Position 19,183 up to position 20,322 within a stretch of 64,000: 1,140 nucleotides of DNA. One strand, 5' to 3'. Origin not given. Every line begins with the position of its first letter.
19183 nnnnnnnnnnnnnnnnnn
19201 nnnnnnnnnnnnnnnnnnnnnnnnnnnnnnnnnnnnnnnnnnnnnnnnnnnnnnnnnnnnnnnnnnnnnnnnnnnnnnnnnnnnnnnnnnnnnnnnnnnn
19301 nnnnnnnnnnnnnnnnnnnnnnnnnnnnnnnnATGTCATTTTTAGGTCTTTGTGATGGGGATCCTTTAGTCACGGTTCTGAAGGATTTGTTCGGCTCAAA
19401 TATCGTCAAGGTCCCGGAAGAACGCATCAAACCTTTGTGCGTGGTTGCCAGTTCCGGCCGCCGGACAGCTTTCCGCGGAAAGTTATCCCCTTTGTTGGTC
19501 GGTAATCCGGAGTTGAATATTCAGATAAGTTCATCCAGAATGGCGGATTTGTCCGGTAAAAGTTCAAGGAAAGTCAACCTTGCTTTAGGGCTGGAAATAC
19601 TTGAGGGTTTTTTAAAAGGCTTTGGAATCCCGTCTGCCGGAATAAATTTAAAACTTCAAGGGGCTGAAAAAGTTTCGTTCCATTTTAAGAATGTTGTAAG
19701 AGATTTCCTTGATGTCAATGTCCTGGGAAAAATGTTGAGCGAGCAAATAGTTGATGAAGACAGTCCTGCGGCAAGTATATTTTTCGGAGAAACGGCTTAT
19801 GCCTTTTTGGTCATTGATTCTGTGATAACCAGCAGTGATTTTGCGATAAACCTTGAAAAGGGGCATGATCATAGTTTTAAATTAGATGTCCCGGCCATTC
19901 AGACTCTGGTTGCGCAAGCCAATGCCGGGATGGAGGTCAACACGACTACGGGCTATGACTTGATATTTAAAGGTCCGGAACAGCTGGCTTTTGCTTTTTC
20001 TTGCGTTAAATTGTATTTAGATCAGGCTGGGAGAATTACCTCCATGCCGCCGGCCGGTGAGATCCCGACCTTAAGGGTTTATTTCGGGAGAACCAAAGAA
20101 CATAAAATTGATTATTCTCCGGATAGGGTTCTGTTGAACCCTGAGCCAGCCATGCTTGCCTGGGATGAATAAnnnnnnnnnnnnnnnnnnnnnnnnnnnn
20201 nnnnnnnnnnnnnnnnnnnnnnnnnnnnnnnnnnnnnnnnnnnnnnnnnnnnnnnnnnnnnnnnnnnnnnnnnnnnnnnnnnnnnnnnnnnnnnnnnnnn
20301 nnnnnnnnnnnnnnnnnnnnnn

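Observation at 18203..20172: Candidate bacterial gasdermin-like pore-forming protein paired with an HExxH metallopeptidase-like gene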

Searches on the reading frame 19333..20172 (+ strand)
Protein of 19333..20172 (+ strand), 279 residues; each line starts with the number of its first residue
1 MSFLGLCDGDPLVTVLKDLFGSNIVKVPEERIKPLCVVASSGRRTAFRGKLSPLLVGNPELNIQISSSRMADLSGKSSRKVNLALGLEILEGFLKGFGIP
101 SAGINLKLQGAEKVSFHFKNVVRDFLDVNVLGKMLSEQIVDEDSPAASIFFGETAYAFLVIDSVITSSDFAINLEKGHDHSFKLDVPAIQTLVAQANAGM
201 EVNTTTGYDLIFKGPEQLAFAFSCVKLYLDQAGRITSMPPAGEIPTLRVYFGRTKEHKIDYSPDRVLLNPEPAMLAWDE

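Call 3: search_protein_families(library=pfam, proteins=[window:19333-20172:+], max_evalue=10)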
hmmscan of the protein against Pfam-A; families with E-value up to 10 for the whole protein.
window:19333-20172:+ (279 aa): 0 families

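Call 4: search_protein_families(library=padloc, proteins=[window:19333-20172:+], max_evalue=10)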
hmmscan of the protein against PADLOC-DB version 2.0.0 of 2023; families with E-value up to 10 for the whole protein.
window:19333-20172:+ (279 aa): 1 family
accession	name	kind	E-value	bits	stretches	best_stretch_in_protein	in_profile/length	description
PDLC02986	bGSDM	-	3.9e-66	221.2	1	6-244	1-232/257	-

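Call 5: search_protein_families(library=ncbifam, proteins=[window:19333-20172:+], max_evalue=10)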
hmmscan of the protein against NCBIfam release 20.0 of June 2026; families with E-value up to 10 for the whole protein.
window:19333-20172:+ (279 aa): 1 family
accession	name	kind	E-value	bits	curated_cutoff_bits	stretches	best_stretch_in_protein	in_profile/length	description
NF051890.1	prok_gasdermin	equivalog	9.2e-57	192.1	100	1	16-222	1-203/203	gasdermin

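Call 7: search_solved_structures(query=window:19333-20172:+, max_evalue=1, show_alignments=2)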
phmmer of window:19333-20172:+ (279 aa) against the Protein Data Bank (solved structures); distinct sequences matched with E-value up to 1: 11.
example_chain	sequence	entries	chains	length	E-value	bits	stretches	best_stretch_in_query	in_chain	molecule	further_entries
8sl0_A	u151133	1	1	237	1.8e-27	99.2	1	5-234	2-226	Gasdermin bGSDM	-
7n51_A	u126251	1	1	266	1.9e-27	99.2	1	5-236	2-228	Gasdermin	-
7n52_A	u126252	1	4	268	2.7e-05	26.5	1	9-236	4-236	Gasdermin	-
9v2s_A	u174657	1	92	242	0.00025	23.4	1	62-236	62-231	Gasdermin bGSDM, N-terminus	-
6ixo_A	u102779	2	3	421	0.45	12.7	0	85-110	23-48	Myosin-2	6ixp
2f6h_X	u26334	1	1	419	0.46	12.6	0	85-110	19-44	Myosin-2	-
6ixr_A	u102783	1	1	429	0.47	12.6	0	85-110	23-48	Myosin-2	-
6eyw_X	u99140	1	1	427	0.47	12.6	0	85-110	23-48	Myosin-2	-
6ixq_A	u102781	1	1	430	0.48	12.6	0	85-110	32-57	Myosin-2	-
9evs_1P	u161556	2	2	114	0.74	12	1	100-154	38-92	uL18m | Ribosomal protein L18e/L15P domain-containing protein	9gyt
6xyw_Ao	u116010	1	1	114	0.95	11.6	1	100-153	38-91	At5g27820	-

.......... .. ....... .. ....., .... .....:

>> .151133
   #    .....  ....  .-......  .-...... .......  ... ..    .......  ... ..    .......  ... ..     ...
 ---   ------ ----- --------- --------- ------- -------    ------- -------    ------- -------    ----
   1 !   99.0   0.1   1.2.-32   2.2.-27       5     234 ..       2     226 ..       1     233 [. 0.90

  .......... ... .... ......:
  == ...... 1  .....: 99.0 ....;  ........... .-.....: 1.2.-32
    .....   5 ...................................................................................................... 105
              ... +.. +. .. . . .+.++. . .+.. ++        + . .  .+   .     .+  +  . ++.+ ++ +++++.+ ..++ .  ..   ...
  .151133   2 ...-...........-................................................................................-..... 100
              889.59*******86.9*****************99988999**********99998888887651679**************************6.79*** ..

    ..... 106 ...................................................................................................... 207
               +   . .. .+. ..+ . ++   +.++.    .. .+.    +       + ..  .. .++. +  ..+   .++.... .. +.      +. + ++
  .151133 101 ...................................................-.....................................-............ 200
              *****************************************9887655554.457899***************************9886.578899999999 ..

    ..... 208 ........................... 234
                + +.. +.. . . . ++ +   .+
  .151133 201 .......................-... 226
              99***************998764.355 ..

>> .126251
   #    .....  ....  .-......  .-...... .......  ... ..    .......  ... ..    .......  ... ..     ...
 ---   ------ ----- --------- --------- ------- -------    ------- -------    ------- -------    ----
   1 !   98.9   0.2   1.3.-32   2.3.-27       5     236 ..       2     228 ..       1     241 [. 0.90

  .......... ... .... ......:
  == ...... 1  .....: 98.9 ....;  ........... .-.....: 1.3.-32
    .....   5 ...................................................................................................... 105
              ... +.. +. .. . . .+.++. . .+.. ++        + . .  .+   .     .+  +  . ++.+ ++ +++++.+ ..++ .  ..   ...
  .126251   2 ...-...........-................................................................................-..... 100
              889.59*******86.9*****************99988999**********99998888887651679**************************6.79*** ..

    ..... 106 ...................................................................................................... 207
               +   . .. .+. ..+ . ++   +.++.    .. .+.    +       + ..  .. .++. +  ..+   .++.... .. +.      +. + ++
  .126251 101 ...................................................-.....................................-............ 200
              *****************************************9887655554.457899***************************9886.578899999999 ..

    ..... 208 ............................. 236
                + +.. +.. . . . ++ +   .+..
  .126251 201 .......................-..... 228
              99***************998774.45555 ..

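Call 21: find_homologous_proteins(query=window:19333-20172:+, max_evalue=1e-10)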
Query window:19333-20172:+ (279 aa): 70 proteins with E <= 1e-10 among 1021 candidates.
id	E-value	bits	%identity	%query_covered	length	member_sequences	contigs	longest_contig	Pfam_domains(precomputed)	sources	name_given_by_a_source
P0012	4.5e-180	614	100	100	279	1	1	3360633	PF26164.1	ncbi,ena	-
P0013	2.5e-114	399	63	100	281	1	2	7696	PF26164.1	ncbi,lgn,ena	-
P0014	2.1e-105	370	59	100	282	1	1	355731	PF26164.1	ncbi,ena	-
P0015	1.2e-102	361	59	100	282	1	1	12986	PF26164.1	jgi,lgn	jgi:hypothetical protein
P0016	2.1e-101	356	60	100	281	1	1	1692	PF26164.1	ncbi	-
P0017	5.7e-100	352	59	100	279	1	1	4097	PF26164.1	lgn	-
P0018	1.8e-99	350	59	100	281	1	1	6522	PF26164.1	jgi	jgi:hypothetical protein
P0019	3.8e-98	346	59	100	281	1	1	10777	PF26164.1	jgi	jgi:hypothetical protein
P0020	7.9e-97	341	57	100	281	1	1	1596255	PF26164.1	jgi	jgi:hypothetical protein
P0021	2.0e-94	334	56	100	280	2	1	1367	PF26164.1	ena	-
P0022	3.1e-89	317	53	100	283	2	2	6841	PF26164.1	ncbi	-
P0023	2.0e-87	311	53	100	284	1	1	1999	PF26164.1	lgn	-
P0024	9.8e-85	302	53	100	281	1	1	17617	PF26164.1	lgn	-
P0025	7.4e-84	299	51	100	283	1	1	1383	PF26164.1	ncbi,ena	-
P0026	2.6e-83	297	51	100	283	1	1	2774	PF26164.1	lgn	-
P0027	4.9e-83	296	51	100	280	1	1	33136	PF26164.1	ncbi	-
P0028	1.9e-80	288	51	99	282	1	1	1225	PF26164.1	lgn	-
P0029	6.3e-80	286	50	100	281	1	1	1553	PF26164.1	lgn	-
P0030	3.8e-79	284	52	100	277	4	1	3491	PF26164.1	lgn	-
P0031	1.2e-78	282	49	100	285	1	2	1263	PF26164.1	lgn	-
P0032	1.3e-77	278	48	99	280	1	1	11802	PF26164.1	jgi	jgi:hypothetical protein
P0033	1.6e-77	278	51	100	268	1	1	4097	PF26164.1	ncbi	-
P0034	1.3e-76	275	48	99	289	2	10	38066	PF26164.1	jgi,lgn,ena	-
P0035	2.9e-75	271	50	97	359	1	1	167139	PF26164.1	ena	-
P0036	1.2e-73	265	47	100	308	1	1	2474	PF26164.1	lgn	-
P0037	8.5e-73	263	55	88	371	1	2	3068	PF26164.1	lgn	-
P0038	1.5e-72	262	47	100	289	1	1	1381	PF26164.1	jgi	jgi:hypothetical protein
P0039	1.7e-72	262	49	97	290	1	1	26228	PF26164.1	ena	-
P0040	2.5e-72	261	50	89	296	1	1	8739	PF26164.1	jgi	jgi:hypothetical protein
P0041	3.6e-71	257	44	100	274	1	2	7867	PF26164.1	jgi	jgi:hypothetical protein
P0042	4.7e-71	257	55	78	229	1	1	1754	PF26164.1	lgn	-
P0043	1.7e-70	255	41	100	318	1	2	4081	PF26164.1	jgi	jgi:hypothetical protein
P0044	2.7e-70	254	47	99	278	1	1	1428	PF26164.1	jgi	jgi:hypothetical protein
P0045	5.4e-70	253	45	100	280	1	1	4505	PF26164.1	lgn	-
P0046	1.0e-69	253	47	99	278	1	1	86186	PF26164.1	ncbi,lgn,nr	ncbi:MAG TPA: hypothetical protein VFK78_08325 [Gemmatimonadales bacterium]|nr:hypothetical protein 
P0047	1.3e-69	252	45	97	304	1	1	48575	PF26164.1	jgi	jgi:hypothetical protein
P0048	6.1e-69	250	47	100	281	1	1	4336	PF26164.1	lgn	-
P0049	1.8e-68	249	45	99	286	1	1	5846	PF26164.1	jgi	jgi:hypothetical protein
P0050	7.1e-67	243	43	99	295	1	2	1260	PF26164.1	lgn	-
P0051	1.3e-66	242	45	99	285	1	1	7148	PF26164.1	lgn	-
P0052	1.1e-64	236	45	97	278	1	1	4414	PF26164.1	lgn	-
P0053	1.9e-64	235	39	100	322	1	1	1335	PF26164.1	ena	-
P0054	1.9e-64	235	46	99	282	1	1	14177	PF26164.1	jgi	jgi:hypothetical protein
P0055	2.3e-64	235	42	100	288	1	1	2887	PF26164.1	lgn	-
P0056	4.1e-64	234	58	69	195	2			PF26164.1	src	-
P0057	8.8e-64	233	46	100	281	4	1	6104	PF26164.1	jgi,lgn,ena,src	-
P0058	1.8e-63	232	43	100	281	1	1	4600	PF26164.1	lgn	-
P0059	8.2e-63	230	42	99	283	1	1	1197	PF26164.1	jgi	jgi:hypothetical protein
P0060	1.0e-62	230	42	99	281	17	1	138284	PF26164.1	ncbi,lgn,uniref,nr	ncbi:hypothetical protein [Chloroflexus sp.]|uniref:gasdermin n=1 Tax=Chloroflexus sp. TaxID=1904827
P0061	1.3e-62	229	42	99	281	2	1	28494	PF26164.1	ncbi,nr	ncbi:MAG: hypothetical protein N2385_03075 [Chloroflexus sp.]|nr:hypothetical protein [Chloroflexus 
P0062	1.7e-62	229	44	97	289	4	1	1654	PF26164.1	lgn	-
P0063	1.0e-60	223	46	93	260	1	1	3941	PF26164.1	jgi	jgi:hypothetical protein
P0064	3.5e-60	221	46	85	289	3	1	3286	PF26164.1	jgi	jgi:hypothetical protein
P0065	7.0e-60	220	45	94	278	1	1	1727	PF26164.1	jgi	jgi:hypothetical protein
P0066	3.9e-59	218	41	100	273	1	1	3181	PF26164.1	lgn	-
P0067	1.2e-58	216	45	85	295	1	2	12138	PF26164.1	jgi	jgi:hypothetical protein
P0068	2.7e-57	212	40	99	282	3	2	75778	PF26164.1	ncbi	-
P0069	2.0e-56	209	42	97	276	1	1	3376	PF26164.1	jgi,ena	jgi:hypothetical protein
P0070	2.7e-56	209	40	100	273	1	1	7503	PF26164.1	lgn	-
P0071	6.2e-53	198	38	100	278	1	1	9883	PF26164.1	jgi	jgi:hypothetical protein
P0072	4.2e-52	195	41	100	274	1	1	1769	PF26164.1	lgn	-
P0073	1.3e-50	190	44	85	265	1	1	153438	PF26164.1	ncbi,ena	-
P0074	9.8e-50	187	38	99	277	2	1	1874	PF26164.1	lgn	-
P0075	1.8e-49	186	42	89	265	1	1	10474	PF26164.1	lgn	-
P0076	2.0e-46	176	43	85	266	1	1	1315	PF26164.1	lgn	-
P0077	3.7e-46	175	53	55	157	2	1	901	PF26164.1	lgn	-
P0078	4.7e-46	175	42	85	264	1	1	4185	PF26164.1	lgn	-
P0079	1.3e-45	174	46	75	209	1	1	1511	PF26164.1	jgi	jgi:hypothetical protein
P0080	5.2e-41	158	37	84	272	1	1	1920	PF26164.1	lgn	-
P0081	2.3e-37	147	38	85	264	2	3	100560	PF26164.1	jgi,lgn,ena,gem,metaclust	metaclust:\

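Call 25: find_related_loci(query=A2, collection=genome_contigs, flank=10000)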
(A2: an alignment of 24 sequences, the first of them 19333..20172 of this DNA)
Query A2 (279 aa) in genome_contigs; peptide patterns used: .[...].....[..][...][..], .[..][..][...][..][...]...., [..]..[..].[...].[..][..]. (x = any residue, [..] = any of these).
108 stretches matched a pattern; 61 encode a relative of the query (tblastn E <= 1e-3); 61 distinct loci.
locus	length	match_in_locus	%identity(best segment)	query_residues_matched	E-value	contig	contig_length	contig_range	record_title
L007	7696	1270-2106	63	1-279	6e-122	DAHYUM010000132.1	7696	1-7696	MAG TPA_asm: bacterium isolate clean4509 NODE_132_length_7696_cov_2.028350, whole genome shotgun sequence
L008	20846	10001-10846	59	1-279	5e-114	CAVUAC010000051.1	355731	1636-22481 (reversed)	MAG: uncultured Bacteroidetes bacterium isolate MFD04408.bin.2.163 genome assembly, contig: contig_46420, whole genome s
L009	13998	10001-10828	53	4-278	2e-93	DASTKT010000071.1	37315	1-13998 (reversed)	MAG TPA_asm: Longimicrobiales bacterium isolate SMAG_U2254 k141_936125, whole genome shotgun sequence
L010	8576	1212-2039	50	4-278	1e-86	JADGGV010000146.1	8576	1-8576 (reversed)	MAG: Gemmatimonadetes bacterium isolate HOG88 NODE_5746_length_8576_cov_42.417601, whole genome shotgun sequence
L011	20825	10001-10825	47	1-275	1e-76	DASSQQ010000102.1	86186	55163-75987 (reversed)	MAG TPA_asm: Gemmatimonadales bacterium isolate SMAG_U467 k141_1393912, whole genome shotgun sequence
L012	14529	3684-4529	46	1-275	8e-77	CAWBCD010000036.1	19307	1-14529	MAG: uncultured bacterium isolate MFD02923.bin.1.49 genome assembly, contig: contig_50909, whole genome shotgun sequence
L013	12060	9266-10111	44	1-275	4e-74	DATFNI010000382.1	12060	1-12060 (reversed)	MAG TPA_asm: Balneolales bacterium isolate SMAG_U9247 k141_169427, whole genome shotgun sequence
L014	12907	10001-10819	42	3-279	5e-72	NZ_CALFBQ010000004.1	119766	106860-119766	MAG: uncultured Chloroflexus sp. isolate L1_Bin_METABAT__258_1 c_000000311324, whole genome shotgun sequence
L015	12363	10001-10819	42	3-279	7e-72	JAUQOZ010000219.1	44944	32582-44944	MAG: Chloroflexota bacterium isolate DRC.bins.10.201705 NODE_589_length_44944_cov_5.6162, whole genome shotgun sequence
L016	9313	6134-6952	42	3-279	1e-71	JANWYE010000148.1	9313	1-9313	MAG: Chloroflexus sp. isolate SKYG63 NODE_148_length_9313_cov_46.141511, whole genome shotgun sequence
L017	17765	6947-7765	44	3-279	2e-70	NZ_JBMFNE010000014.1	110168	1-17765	MAG: Chloroflexus sp. isolate KM4338-03 NODE_14_length_110168_cov_87.451408, whole genome shotgun sequence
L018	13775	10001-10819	42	3-279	2e-70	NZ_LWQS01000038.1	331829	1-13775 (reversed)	Chloroflexus islandicus strain isl-2 NODE_1_length_331829_cov_30.0518_ID_6002, whole genome shotgun sequence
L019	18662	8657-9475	41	3-279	2e-69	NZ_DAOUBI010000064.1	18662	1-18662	MAG: Chloroflexus sp. isolate H69_720 k75_444971, whole genome shotgun sequence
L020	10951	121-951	42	1-278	4e-69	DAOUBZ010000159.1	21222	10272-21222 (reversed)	MAG TPA_asm: Chloroflexaceae bacterium isolate H71_758 k91_805284, whole genome shotgun sequence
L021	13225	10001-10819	40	3-279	6e-69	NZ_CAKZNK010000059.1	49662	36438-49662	MAG: uncultured Chloroflexus sp. isolate SRR5214706_bin.59_CONCOCT_v1.1_MAG ERZ1744544.428, whole genome shotgun sequenc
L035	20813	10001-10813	38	4-279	7e-55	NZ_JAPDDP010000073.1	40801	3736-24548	Solirubrobacter phytolaccae strain KCTC 29190 Scaffold73_1, whole genome shotgun sequence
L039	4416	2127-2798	37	6-230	3e-49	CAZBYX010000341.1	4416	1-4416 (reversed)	MAG TPA_asm: uncultured Saprospiraceae bacterium isolate SRP162660_co1_321 genome assembly, contig: NODE_27952_length_44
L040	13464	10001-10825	35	1-278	3e-49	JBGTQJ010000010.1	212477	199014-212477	MAG: Saprospiraceae bacterium isolate WDNA11_bin.10.permissive NODE_10_length_212477_cov_12.281096, whole genome shotgun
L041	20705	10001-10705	35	1-235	2e-48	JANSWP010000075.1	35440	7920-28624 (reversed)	MAG: Bacteroidetes bacterium isolate bin.2 k141_584181_length_35440_cov_16.9979, whole genome shotgun sequence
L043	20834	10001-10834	33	1-278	6e-46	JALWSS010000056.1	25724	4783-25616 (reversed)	MAG: Saprospiraceae bacterium isolate M2_metabat2_scaf2bin.095 M2_NODE_1657_length_25724_cov_4.359417, whole genome shot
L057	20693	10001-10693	29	1-230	8e-35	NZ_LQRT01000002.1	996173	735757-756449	Aquimarina aggregata strain RZW4-3-2 contig1, whole genome shotgun sequence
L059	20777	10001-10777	26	4-260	7e-33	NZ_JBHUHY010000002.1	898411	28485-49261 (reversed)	Aquimarina celericrescens strain KCTC 52897 soapdenovo_K_105_2, whole genome shotgun sequence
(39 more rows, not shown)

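Call 29: search_protein_families(library=pfam, proteins=[L007:2399-3481:+, L007:3641-4774:+, L008:7620-9377:+, L008:11085-11825:+, L012:4621-5640:+, L012:5677-6582:+, L014:8901-10001:+, L014:6948-8873:+, L014:5506-6840:+, L008:6231-7187:+], max_evalue=0.01)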
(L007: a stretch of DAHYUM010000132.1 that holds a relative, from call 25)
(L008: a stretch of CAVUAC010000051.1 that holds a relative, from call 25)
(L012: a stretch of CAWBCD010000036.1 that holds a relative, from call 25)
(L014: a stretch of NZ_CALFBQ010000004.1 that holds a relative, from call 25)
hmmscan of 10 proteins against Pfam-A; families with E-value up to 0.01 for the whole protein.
L007:2399-3481:+ (360 aa): 6 families
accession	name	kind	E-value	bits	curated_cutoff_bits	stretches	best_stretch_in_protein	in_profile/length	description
PF03193.22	RsgA_GTPase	-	8.8e-49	166.1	30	1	93-269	1-173/174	RsgA GTPase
PF01926.29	MMR_HSR1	-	2.3e-07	31.3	21.9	1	206-294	3-84/113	50S ribosome-binding GTPase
PF00005.33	ABC_tran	-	7.8e-05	23.7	25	1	194-233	3-42/137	ABC transporter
PF20720.3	nSTAND3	-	0.00015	21.9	27.2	1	192-233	7-49/155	Novel STAND NTPase 3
PF00735.24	Septin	-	0.00058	19.6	26.2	1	206-263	8-71/280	Septin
PF02492.25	cobW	-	0.0071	16.4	20.7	0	205-224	3-22/180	CobW/HypB/UreG, nucleotide-binding domain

L007:3641-4774:+ (377 aa): 3 families
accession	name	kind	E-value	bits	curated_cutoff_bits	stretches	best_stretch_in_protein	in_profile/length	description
PF00756.26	Esterase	-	8.1e-28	98.3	22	1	149-365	8-242/251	Putative esterase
PF00686.25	CBM_20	-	3.6e-09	36.7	23.3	1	22-84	2-68/97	Starch binding domain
PF12146.15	Hydrolase_4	-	2e-05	24.4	27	1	236-293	58-114/239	Serine aminopeptidase, S33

L008:7620-9377:+ (585 aa): 0 families

L008:11085-11825:+ (246 aa): 0 families

L012:4621-5640:+ (339 aa): 1 family
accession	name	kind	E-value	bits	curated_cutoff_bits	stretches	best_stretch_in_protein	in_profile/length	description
PF01734.28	Patatin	-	8.2e-37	127.7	27.7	1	8-197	1-190/191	Patatin-like phospholipase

L012:5677-6582:+ (301 aa): 1 family
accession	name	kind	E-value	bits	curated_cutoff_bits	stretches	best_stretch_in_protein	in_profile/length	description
PF00112.29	Peptidase_C1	-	1.9e-12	48.2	20.7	1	69-273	8-202/220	Papain family cysteine protease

L014:8901-10001:+ (366 aa): 2 families
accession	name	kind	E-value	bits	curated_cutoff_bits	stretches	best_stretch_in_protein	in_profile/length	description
PF00091.31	Tubulin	-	1.1e-38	133.9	33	1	16-175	2-189/190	Tubulin/FtsZ family, GTPase domain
PF12327.13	FtsZ_C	-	5e-17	62.4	27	1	224-319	1-94/95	FtsZ family, C-terminal domain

L014:6948-8873:+ (641 aa): 1 family
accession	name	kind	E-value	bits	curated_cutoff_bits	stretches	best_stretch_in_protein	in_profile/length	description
PF01510.30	Amidase_2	-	9.8e-39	133.1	26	2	20-151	3-130/131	N-acetylmuramoyl-L-alanine amidase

L014:5506-6840:+ (444 aa): 1 family
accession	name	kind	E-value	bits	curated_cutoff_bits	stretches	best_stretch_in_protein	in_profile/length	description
PF12770.12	CHAT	-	5.5e-21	75.7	24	1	149-389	33-274/289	CHAT domain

L008:6231-7187:+ (318 aa): 0 families

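Call 30: search_protein_families(library=padloc, proteins=[L007:2399-3481:+, L007:3641-4774:+, L008:7620-9377:+, L008:11085-11825:+, L012:4621-5640:+, L012:5677-6582:+, L014:8901-10001:+, L014:6948-8873:+, L014:5506-6840:+, L008:6231-7187:+], max_evalue=0.01)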
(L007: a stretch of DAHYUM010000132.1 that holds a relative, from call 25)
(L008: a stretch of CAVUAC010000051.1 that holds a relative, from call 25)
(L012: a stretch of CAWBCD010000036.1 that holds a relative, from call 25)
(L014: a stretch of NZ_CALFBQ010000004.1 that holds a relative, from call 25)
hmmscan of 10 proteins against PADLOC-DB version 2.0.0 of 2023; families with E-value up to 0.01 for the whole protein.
L007:2399-3481:+ (360 aa): 4 families
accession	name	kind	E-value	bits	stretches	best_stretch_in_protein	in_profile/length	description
PDLC04476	PDC-M16A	-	9.5e-05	19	1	189-225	10-48/691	-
PDLC03839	LeoA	-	0.002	15.3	1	187-264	44-113/559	-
PDLC04140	mad8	-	0.0052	14.3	0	193-279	18-100/314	mads_8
PDLC04235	PDC-M01A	-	0.0057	13.6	1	202-233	186-217/510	-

L007:3641-4774:+ (377 aa): 0 families

L008:7620-9377:+ (585 aa): 3 families
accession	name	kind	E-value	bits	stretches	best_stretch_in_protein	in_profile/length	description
PDLC00647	ZorA3|ZorA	-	6.9e-05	19.5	1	51-488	312-589/780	MotA/ExbB/TolQ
PDLC00649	ZorA3|ZorA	-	0.0018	14.8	0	46-161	477-593/698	MotA/ExbB/TolQ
PDLC00650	ZorA3|ZorA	-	0.0075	12.8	0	103-181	484-567/1063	MotA/ExbB/TolQ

L008:11085-11825:+ (246 aa): 0 families

L012:4621-5640:+ (339 aa): 3 families
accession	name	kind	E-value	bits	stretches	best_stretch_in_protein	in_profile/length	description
PDLC00758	Effector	-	6.3e-11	40.1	1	4-194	5-189/331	Phospholipase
PDLC00757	Effector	-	4.3e-09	34.2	1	4-194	9-194/331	Phospholipase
PDLC00755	Effector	-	8.4e-08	29.7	1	5-62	11-71/311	Phospholipase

L012:5677-6582:+ (301 aa): 0 families

L014:8901-10001:+ (366 aa): 0 families

L014:6948-8873:+ (641 aa): 0 families

L014:5506-6840:+ (444 aa): 2 families
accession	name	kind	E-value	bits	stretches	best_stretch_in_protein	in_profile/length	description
PDLC02988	chat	-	3.2e-99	331.2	1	1-442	1-385/455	-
PDLC02016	SAVED_CHAT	-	1.7e-14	51.6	1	185-406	101-279/498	-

L008:6231-7187:+ (318 aa): 0 families
